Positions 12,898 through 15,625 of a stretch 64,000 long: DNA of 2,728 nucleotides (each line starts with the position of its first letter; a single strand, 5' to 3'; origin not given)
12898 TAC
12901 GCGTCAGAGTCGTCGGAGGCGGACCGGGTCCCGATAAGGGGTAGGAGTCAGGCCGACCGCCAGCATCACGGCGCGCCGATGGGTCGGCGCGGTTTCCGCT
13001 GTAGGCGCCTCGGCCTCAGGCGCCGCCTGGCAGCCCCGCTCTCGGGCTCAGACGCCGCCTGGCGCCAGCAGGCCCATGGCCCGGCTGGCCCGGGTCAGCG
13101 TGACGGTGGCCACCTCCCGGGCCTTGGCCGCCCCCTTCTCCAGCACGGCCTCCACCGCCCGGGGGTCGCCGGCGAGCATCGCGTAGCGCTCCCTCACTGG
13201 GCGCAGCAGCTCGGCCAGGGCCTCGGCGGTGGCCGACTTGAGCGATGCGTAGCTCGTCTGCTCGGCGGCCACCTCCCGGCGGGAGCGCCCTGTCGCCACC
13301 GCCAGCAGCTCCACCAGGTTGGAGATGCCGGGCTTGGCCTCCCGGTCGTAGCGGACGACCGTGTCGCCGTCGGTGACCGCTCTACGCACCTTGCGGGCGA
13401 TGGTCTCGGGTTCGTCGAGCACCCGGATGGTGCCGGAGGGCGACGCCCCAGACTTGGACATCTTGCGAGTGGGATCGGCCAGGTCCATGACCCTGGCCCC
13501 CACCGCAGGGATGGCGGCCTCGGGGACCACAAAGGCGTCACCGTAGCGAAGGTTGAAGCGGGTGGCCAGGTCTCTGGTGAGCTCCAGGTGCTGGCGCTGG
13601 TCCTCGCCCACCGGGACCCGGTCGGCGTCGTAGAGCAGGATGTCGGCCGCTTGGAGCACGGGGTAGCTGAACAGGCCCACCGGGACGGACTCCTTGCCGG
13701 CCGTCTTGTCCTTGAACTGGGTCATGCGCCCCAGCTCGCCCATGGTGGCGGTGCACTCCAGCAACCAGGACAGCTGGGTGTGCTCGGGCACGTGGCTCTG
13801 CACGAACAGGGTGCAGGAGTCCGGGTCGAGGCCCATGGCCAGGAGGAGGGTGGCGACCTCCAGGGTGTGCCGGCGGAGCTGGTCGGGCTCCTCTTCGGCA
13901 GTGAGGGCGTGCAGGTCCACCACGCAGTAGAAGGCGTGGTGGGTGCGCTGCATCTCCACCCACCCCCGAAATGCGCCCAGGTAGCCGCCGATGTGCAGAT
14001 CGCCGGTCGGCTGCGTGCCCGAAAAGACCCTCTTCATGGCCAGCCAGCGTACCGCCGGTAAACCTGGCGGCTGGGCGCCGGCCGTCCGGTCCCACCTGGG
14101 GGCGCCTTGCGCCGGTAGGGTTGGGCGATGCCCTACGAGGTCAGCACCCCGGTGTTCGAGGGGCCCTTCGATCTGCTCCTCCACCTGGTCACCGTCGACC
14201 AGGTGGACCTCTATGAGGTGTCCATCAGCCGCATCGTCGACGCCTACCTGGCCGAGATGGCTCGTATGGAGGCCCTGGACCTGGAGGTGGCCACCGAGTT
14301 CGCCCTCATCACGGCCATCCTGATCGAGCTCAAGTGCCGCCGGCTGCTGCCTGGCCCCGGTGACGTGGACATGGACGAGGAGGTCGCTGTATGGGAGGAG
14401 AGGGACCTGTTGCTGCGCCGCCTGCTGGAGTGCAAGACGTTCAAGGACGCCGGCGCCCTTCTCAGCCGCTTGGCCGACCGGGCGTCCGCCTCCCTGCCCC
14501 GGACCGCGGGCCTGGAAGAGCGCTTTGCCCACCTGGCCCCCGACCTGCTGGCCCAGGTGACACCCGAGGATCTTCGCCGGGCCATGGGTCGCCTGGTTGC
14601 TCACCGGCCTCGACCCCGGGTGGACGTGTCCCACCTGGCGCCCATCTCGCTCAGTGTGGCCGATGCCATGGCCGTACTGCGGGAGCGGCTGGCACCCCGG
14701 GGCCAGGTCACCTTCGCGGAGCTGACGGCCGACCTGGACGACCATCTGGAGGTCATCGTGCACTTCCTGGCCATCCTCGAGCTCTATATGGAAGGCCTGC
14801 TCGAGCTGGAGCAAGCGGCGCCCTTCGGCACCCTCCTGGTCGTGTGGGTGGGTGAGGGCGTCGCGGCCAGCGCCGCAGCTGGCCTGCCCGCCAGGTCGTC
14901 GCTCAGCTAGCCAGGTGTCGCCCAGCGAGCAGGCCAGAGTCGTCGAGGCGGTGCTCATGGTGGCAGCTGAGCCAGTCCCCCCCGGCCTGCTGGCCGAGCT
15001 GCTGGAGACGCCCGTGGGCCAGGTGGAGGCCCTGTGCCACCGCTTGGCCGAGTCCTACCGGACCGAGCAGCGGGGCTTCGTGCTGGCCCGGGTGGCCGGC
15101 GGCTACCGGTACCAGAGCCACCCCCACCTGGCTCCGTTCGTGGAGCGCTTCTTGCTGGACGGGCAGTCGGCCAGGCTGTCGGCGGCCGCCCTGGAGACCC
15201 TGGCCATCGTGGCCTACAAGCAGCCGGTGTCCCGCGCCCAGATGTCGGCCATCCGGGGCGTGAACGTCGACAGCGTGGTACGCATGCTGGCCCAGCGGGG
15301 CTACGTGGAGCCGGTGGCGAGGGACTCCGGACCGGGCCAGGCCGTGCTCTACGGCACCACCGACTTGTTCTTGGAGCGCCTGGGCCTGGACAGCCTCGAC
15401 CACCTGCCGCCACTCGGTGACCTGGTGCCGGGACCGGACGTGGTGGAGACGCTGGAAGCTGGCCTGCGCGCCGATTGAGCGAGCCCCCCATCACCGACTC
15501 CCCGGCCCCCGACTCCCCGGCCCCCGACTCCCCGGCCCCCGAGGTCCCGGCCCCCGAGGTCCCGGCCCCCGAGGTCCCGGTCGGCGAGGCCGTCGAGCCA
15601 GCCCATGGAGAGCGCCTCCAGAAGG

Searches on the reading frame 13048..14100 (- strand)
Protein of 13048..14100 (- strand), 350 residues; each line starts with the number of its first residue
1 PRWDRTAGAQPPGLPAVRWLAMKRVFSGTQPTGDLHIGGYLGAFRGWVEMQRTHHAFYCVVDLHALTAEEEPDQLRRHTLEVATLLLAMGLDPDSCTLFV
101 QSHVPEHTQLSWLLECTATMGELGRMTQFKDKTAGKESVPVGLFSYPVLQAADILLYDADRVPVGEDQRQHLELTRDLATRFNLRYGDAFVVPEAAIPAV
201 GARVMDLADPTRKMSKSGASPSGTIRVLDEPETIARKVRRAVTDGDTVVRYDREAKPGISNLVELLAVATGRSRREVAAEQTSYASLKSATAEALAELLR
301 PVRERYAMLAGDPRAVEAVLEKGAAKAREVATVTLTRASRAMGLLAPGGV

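Call 16: search_protein_families(library=pfam, proteins=[window:13048-14100:-], max_evalue=0.001)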
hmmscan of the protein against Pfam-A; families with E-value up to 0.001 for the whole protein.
window:13048-14100:- (350 aa): 1 family
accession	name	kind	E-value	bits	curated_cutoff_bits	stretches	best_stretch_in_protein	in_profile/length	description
PF00579.31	tRNA-synt_1b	-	1.3e-74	251.6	21.1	1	24-299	7-291/292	tRNA synthetases class I (W and Y)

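Call 74: find_homologous_proteins(query=window:13048-14052:-, max_evalue=1e-20)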
Query window:13048-14052:- (334 aa): 8000 proteins with E <= 1e-20 among 8000 candidates; the best 120 are listed.
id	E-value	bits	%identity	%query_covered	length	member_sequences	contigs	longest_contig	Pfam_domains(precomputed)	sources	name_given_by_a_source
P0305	1.9e-211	719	100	99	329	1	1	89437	PF00579.32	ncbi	-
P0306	2.3e-171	587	82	98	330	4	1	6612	PF00579.32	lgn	-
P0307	7.5e-171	585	82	98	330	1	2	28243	PF00579.32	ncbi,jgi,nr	ncbi:MAG: tryptophan--tRNA ligase [Acidimicrobiales bacterium]|nr:MAG: tryptophan--tRNA ligase [Acid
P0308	2.4e-148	512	-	-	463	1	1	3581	PF00579.32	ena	-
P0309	1.0e-141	490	70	97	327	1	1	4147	PF00579.32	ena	-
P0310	1.4e-141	489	70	98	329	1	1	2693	PF00579.32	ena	-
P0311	2.0e-141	489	70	97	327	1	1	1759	PF00579.32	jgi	-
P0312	3.5e-141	488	69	97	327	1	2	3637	PF00579.32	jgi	jgi:tryptophanyl-tRNA synthetase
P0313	4.2e-141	488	69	98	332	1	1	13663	PF00579.32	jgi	jgi:tryptophanyl-tRNA synthetase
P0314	1.3e-139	483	69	98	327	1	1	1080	PF00579.32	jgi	jgi:tryptophanyl-tRNA synthetase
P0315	2.5e-139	482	70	98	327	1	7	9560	PF00579.32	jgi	jgi:tryptophanyl-tRNA synthetase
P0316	3.4e-139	481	70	98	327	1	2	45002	PF00579.32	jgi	jgi:tryptophanyl-tRNA synthetase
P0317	3.6e-139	481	70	98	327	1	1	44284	PF00579.32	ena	-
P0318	3.8e-139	481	68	97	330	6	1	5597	PF00579.32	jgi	jgi:tryptophanyl-tRNA synthetase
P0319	5.5e-139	481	68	98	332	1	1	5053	PF00579.32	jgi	jgi:tryptophanyl-tRNA synthetase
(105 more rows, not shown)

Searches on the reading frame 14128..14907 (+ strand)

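Call 16: search_protein_families(library=pfam, proteins=[window:14128-14907:+], max_evalue=0.001)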
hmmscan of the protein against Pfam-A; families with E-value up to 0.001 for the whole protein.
window:14128-14907:+ (260 aa): 1 family
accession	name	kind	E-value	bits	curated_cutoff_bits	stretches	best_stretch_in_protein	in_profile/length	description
PF02616.19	SMC_ScpA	-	3.8e-34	119.1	24.6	1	21-240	2-231/232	Segregation and condensation protein ScpA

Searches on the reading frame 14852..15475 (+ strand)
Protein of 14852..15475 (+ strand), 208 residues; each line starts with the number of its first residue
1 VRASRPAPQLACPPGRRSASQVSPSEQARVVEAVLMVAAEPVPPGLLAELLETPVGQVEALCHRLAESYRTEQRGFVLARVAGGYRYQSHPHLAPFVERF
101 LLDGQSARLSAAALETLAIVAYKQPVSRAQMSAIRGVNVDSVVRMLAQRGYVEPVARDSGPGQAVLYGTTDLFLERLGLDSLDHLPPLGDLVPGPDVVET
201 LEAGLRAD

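Call 16: search_protein_families(library=pfam, proteins=[window:14852-15475:+], max_evalue=0.001)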
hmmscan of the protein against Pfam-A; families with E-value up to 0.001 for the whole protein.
window:14852-15475:+ (208 aa): 1 family
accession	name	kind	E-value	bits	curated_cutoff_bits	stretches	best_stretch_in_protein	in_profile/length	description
PF04079.22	SMC_ScpB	-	2.8e-48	163.9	27.4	1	30-188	2-160/160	Segregation and condensation complex subunit ScpB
